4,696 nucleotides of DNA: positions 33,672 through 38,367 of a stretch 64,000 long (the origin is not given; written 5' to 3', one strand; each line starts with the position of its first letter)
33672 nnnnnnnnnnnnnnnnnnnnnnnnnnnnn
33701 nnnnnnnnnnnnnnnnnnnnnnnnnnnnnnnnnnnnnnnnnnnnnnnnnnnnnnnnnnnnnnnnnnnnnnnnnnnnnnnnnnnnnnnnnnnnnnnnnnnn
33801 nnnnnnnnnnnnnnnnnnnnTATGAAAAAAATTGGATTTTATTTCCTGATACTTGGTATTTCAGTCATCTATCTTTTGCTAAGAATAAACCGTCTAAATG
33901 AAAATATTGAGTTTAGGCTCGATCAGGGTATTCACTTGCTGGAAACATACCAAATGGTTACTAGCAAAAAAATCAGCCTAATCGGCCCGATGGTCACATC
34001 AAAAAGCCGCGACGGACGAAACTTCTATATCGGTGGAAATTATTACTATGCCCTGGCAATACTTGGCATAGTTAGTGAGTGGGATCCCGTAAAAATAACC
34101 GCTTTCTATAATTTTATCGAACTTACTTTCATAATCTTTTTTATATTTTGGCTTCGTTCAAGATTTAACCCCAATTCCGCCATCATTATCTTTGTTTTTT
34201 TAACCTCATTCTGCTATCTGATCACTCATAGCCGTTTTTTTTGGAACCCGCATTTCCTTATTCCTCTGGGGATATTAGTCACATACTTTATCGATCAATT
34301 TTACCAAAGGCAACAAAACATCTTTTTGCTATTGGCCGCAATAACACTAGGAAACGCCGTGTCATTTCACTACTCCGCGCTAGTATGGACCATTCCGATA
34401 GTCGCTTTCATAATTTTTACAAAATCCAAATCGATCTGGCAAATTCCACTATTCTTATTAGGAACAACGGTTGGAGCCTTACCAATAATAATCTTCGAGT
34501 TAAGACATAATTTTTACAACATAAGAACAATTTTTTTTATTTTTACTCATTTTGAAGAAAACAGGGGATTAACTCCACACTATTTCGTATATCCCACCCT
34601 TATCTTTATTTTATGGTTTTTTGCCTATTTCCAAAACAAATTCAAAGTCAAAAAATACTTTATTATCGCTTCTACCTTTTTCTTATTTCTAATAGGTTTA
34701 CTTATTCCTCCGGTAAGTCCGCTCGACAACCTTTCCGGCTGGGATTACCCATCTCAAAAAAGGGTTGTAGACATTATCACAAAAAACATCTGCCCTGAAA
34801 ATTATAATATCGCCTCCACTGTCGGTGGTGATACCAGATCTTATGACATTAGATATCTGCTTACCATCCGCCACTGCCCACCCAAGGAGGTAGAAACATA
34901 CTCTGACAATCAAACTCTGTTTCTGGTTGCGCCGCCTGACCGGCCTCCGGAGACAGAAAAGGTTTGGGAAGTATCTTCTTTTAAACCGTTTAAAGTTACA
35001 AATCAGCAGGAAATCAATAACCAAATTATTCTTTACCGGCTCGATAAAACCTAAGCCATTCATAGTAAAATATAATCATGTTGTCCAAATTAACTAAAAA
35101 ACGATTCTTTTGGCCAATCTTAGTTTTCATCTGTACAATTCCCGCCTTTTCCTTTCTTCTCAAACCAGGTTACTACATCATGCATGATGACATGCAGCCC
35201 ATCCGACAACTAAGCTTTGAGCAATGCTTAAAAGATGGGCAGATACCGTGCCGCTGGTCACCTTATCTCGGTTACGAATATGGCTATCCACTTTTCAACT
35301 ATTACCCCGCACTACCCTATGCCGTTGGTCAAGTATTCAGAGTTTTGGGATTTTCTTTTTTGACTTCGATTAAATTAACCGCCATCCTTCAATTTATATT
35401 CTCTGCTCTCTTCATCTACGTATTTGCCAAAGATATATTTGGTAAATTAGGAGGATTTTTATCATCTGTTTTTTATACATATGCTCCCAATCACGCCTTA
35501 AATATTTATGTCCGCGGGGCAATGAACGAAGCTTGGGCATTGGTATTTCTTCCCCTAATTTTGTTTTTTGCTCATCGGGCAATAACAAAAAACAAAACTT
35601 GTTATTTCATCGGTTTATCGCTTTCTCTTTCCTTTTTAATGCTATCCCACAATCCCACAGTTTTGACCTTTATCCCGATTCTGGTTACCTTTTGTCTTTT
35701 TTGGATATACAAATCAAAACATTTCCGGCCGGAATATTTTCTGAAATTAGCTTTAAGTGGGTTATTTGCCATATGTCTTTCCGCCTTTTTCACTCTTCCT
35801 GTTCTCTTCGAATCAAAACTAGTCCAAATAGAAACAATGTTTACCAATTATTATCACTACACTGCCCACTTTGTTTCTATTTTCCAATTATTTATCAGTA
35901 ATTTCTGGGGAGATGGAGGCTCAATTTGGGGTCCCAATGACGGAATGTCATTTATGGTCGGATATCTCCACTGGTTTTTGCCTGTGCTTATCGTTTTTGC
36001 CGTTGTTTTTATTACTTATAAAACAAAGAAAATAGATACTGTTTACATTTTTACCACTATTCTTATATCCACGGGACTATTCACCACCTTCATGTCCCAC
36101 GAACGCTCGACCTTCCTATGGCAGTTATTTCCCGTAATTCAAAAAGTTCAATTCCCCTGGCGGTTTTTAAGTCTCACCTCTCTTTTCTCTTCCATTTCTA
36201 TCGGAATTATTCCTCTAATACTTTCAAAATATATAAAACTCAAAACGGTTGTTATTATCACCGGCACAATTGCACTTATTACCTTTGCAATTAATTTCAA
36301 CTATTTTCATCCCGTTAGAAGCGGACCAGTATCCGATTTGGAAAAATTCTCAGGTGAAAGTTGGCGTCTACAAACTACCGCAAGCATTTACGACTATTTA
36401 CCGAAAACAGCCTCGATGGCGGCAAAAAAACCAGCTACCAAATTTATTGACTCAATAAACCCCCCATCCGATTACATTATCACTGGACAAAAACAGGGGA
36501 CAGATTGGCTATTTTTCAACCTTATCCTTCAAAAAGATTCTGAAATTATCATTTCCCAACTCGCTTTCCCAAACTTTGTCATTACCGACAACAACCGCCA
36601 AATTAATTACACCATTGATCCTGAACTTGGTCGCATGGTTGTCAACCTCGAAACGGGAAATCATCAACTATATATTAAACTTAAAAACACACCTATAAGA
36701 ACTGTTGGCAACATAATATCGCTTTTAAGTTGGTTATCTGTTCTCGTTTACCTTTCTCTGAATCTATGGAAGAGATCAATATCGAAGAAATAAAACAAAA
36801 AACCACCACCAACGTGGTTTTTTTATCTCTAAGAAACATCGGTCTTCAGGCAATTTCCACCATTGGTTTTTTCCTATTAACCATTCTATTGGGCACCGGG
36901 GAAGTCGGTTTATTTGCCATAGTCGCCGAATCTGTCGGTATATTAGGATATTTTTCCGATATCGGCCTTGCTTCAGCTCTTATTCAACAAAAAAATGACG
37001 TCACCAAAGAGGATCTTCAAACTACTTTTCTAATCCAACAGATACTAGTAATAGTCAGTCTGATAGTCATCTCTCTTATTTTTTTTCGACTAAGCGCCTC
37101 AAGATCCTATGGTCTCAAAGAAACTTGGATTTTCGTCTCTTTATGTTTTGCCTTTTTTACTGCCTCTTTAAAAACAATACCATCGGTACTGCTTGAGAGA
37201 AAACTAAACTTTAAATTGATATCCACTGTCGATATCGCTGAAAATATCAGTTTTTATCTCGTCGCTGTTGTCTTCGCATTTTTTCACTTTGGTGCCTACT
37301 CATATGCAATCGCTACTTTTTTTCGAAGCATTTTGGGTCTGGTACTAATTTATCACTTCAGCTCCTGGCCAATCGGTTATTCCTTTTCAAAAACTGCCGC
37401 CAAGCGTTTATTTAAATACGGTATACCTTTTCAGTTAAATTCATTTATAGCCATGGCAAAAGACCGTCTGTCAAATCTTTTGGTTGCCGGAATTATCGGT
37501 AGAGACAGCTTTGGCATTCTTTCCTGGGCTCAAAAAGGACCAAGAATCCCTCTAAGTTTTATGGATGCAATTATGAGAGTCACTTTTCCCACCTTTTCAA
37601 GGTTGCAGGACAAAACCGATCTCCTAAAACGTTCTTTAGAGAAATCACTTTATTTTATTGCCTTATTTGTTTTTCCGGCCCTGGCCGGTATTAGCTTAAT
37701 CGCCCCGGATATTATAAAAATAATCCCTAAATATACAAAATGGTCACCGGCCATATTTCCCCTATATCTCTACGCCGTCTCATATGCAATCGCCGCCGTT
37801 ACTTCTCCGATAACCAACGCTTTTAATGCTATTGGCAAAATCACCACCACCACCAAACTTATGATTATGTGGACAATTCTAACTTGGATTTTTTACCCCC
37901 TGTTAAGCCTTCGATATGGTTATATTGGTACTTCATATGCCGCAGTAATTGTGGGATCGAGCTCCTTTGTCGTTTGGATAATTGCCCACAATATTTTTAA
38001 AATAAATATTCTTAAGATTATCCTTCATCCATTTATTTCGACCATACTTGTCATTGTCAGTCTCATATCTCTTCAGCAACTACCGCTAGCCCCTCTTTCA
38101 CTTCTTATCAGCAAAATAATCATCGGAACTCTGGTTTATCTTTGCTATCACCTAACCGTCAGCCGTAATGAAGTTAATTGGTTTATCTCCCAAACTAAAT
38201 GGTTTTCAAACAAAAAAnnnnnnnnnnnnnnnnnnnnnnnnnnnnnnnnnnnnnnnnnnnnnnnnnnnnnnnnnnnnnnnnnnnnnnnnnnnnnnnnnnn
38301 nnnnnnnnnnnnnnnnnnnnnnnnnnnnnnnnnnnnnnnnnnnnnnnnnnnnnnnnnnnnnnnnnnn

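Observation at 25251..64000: Very large glycosylation island dominated by about 19 paralogous GT-C membrane transferases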

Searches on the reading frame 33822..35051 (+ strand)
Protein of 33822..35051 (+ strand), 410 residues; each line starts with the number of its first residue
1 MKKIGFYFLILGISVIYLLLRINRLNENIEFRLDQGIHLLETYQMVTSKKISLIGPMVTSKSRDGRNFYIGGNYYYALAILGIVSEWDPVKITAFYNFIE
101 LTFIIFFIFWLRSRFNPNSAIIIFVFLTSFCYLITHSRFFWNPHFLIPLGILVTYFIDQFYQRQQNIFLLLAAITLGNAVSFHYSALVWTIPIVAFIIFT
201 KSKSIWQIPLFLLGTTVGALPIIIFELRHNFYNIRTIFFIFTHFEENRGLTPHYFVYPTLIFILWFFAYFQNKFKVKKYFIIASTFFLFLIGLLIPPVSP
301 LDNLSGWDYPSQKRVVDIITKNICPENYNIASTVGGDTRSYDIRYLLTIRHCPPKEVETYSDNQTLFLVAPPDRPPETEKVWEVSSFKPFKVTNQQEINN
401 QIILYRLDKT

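Call 3: search_protein_families(library=pfam, proteins=[window:33822-35051:+], max_evalue=0.01)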
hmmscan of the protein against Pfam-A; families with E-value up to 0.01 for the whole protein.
window:33822-35051:+ (410 aa): 1 family
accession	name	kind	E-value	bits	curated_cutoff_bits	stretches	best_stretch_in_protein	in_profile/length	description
PF13231.12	PMT_2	-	7.3e-05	23.5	26.1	1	102-222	34-154/160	Dolichyl-phosphate-mannose-protein mannosyltransferase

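Call 21: search_protein_families(library=ncbifam, proteins=[window:33822-35051:+], max_evalue=0.01)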
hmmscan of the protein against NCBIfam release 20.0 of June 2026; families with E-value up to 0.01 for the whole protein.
window:33822-35051:+ (410 aa): 1 family
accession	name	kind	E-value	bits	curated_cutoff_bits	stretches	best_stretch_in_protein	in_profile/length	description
TIGR03663.1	TIGR03663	subfamily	0.0031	16.6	126.25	1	104-199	84-180/435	flippase activity-associated protein Agl23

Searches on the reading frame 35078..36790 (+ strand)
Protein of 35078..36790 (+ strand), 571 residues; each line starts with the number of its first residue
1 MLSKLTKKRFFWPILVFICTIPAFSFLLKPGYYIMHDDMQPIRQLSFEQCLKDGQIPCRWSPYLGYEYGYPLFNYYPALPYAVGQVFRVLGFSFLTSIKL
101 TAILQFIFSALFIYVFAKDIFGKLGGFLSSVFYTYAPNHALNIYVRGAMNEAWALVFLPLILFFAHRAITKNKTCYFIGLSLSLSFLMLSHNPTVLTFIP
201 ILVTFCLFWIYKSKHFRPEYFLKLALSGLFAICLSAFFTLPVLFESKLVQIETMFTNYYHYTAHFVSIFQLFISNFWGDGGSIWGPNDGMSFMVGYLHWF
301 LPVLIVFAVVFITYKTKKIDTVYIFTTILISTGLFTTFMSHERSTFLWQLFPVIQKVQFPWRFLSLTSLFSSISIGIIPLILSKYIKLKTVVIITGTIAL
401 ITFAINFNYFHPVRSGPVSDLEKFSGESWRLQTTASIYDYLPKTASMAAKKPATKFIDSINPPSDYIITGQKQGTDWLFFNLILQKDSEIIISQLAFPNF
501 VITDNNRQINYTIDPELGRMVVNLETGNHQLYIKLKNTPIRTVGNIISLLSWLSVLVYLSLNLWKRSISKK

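Call 3: search_protein_families(library=pfam, proteins=[window:35078-36790:+], max_evalue=0.01)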
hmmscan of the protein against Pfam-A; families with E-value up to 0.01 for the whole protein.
window:35078-36790:+ (571 aa): 2 families
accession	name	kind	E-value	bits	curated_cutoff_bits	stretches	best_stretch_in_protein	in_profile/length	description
PF13231.12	PMT_2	-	2.5e-07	31.5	26.1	1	77-229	4-151/160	Dolichyl-phosphate-mannose-protein mannosyltransferase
PF10131.15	PTPS_related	-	2e-06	27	26.4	1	73-424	1-324/621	6-pyruvoyl-tetrahydropterin synthase related domain; membrane protein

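Call 19: search_solved_structures(query=A3, max_evalue=1)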
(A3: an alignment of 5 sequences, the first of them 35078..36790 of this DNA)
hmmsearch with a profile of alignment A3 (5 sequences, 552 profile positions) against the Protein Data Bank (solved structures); distinct sequences matched with E-value up to 1: 0.

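Call 21: search_protein_families(library=ncbifam, proteins=[window:35078-36790:+], max_evalue=0.01)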
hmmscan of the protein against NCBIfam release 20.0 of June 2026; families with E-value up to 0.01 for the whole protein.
window:35078-36790:+ (571 aa): 0 families

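Call 58: find_homologous_proteins(query=window:35078-36790:+)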
Query window:35078-36790:+ (571 aa): 2072 proteins with E <= 0.001 among 8000 candidates; the best 120 are listed.
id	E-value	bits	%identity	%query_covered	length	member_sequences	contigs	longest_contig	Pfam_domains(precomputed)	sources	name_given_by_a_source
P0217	0.0e+0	1287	100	100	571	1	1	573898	PF10131.16,PF13231.13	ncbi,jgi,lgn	ncbi:MAG: glycosyltransferase family 39 protein [Candidatus Shapirobacteria bacterium]|jgi:hypotheti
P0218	2.8e-287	972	75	100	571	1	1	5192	-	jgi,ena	-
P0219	3.4e-286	968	74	100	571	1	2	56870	-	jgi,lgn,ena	-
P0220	2.8e-223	761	57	100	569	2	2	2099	PF13231.13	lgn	-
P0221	7.2e-223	759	59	99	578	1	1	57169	-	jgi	jgi:hypothetical protein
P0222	1.5e-222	758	58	100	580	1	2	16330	-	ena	-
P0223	1.4e-221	755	58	100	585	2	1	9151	-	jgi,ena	-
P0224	1.5e-221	755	59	100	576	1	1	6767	-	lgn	-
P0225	2.0e-221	755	58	99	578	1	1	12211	-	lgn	-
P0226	4.2e-221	753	58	100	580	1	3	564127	-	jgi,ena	-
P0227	9.0e-221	752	59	96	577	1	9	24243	-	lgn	-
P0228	5.5e-220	750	57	99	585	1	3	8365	-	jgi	-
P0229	8.7e-220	749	58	96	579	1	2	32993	-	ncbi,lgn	-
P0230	9.9e-220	749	58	99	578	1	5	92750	-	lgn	-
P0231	2.0e-219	748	58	96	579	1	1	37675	-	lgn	-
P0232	2.2e-219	748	56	100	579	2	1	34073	PF13231.13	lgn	-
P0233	3.0e-219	747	58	98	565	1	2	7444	PF13231.13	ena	-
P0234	4.2e-219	747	59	100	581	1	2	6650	PF13231.13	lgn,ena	-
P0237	1.3e-218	745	56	100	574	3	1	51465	PF10131.16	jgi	-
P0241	5.5e-218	743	56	99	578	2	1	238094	PF13231.13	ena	-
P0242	1.9e-217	741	56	99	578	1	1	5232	PF13231.13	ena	-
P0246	2.2e-216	738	58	99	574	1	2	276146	PF20130.5,PF13231.13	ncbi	ncbi:MAG: glycosyltransferase family 39 protein [Candidatus Shapirobacteria bacterium]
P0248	2.6e-216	738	59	99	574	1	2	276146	PF20130.5,PF13231.13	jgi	jgi:hypothetical protein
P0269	4.1e-211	720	56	98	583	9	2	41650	PF13231.13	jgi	-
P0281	1.7e-208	712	56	97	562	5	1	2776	PF13231.13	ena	-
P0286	6.0e-208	710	55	99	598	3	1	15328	PF13231.13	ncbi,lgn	-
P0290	1.2e-207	709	56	96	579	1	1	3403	PF13231.13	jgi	jgi:hypothetical protein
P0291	1.6e-207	709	59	94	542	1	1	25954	PF13231.13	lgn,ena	-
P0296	1.7e-206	705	56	99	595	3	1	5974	PF13231.13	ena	-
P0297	2.9e-206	704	55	100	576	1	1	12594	PF13231.13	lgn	-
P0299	3.9e-206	704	56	100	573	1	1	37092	PF10131.16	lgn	-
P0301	7.8e-206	703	56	94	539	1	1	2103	PF13231.13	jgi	jgi:hypothetical protein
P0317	4.9e-204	697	55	97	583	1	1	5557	PF13231.13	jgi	-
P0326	4.2e-203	694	56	93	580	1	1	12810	PF13231.13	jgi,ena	-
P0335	3.5e-202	691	54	99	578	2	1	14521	PF13231.13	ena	-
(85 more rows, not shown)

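Call 67: predict_structure(alignment_id=A8)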
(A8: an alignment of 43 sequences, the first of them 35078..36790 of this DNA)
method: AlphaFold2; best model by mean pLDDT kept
length: 571 residues; sequences in the alignment: 43
mean_pLDDT: 91.0   pTM: 0.91
mean pLDDT of the five models: 91.0, 90.1, 89.7, 88.5, 88.0
residues with pLDDT >= 90: 405; 70-90: 137; 50-70: 24; < 50: 5
segments of 3 or more residues with pLDDT < 50: 280-283
pLDDT, mean of each block of 10 residues (from residue 1): 81 96 94 86 93 89 89 88 97 97 98 98 98 95 91 97 97 95 97 93 96 89 96 96 89 73 85 68 55 89 95 91 95 96 93 88 95 98 93 96 90 87 90 75 87 92 94 95 97 92 97 93 98 95 96 95 75 46
secondary structure, 60 per line:
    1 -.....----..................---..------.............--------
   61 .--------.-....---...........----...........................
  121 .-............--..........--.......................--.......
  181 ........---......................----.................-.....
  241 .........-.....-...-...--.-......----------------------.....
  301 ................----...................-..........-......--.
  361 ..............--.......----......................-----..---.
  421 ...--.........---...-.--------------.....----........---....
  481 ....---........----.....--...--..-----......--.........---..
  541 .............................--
elements in order: H2-6 H11-28 H40-52 H72-75 H79-89 H94-121 H123-134 H137-146 H149-171 H174-188 H192-213 H218-234 H236-248 H251-255 H268-273 H296-316 H321-339 H342-350 H352-357 H360-374 H377-383 H388-409 H420-423 H426-434 E457-461 E466-473 E477-484 E488-495 E500-504 E507-509 E519-524 E527-535 H539-569

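Call 92: search_solved_structures(query=A8, max_evalue=10)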
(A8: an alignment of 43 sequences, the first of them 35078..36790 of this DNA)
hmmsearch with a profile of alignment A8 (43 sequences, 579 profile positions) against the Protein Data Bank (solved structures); distinct sequences matched with E-value up to 10: 3.
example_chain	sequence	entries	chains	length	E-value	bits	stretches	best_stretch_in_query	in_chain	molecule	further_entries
5cow_A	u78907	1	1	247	0.071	14.8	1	339-393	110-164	Putative uncharacterized protein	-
5cv3_A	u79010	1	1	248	0.072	14.8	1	339-393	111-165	Putative uncharacterized protein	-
8k7s_F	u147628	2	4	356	1.2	10.7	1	418-469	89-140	IgE Fc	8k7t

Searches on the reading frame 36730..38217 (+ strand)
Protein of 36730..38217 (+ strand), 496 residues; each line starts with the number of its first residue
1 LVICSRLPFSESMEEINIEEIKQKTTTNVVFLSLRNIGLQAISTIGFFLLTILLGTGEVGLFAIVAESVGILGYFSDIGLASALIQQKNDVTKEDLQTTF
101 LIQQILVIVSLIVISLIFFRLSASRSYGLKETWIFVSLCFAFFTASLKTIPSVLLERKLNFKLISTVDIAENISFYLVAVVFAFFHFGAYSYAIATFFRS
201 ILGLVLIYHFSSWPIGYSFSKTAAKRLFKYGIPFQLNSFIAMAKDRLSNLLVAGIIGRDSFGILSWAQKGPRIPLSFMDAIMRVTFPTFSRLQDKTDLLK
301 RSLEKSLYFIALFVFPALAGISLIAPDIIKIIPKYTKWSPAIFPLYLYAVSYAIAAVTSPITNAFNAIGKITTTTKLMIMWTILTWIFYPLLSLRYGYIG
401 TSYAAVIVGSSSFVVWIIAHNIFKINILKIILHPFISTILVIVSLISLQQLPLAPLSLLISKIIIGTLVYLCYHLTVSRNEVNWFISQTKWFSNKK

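Call 3: search_protein_families(library=pfam, proteins=[window:36730-38217:+], max_evalue=0.01)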
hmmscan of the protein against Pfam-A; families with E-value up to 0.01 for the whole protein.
window:36730-38217:+ (496 aa): 2 families
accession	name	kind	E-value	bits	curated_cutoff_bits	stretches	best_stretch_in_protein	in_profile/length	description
PF13440.11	Polysacc_synt_3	-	2.3e-43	149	23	1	51-332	3-283/293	Polysaccharide biosynthesis protein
PF01943.22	Polysacc_synt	-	3.3e-21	76.4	28.2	1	27-293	3-274/274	Polysaccharide biosynthesis protein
